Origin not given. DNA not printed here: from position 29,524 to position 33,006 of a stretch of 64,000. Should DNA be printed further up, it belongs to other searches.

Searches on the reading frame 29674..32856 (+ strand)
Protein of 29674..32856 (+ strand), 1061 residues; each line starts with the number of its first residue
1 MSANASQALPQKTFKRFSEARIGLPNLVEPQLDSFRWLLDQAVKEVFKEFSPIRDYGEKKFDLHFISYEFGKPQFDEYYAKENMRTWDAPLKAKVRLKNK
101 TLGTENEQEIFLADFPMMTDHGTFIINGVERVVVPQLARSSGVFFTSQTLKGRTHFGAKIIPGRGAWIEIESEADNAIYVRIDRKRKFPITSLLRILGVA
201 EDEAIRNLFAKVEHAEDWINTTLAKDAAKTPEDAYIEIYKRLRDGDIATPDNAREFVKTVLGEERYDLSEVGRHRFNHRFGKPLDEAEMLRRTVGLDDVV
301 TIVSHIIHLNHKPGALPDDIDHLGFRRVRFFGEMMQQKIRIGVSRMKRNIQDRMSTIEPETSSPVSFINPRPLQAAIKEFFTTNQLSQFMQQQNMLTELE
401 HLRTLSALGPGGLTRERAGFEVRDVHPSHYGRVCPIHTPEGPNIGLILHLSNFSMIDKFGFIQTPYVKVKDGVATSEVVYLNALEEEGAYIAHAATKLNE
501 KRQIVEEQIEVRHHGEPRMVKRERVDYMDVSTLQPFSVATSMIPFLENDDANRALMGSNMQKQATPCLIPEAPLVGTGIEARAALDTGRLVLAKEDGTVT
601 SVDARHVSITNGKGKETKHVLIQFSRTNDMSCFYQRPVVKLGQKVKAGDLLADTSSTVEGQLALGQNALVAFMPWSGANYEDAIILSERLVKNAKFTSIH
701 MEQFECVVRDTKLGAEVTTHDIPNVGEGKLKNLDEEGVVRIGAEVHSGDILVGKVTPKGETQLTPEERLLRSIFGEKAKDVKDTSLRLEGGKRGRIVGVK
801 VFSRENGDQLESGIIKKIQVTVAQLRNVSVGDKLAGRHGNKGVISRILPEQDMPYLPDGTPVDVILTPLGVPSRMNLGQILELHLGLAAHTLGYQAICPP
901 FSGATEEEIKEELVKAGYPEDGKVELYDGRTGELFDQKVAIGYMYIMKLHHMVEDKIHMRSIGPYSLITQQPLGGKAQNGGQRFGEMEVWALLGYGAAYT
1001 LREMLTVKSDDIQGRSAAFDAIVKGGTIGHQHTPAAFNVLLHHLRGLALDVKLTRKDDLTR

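Call 65: search_protein_families(library=ncbifam, proteins=[window:29674-32856:+], max_evalue=1e-10)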
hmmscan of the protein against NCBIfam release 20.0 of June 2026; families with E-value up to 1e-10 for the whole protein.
window:29674-32856:+ (1061 aa): 7 families
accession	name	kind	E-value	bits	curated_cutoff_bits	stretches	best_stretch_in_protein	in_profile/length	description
NF001616.1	PRK00405.1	equivalog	0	1451.3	896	1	19-1054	10-1095/1096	DNA-directed RNA polymerase subunit beta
TIGR02013.1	rpoB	equivalog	0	1428.8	801.15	3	216-805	297-892/1238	DNA-directed RNA polymerase subunit beta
NF011417.0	PRK14844.1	equivalog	3.3e-297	989.8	4632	4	218-814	367-966/2839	DNA-directed RNA polymerase subunit beta/beta'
NF007172.0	PRK09603.1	equivalog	1.9e-295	983.6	5372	4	232-805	372-947/2890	DNA-directed RNA polymerase subunit beta/beta'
NF006335.0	PRK08565.1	equivalog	5.4e-123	411.7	1402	2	664-1011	713-1051/1116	DNA-directed RNA polymerase subunit B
TIGR03670.1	rpoB_arch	equivalog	8.5e-83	278.6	811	1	664-1012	197-536/599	DNA-directed RNA polymerase subunit B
NF007175.0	PRK09606.1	equivalog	3.5e-30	104.9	355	1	120-453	143-467/496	DNA-directed RNA polymerase subunit B''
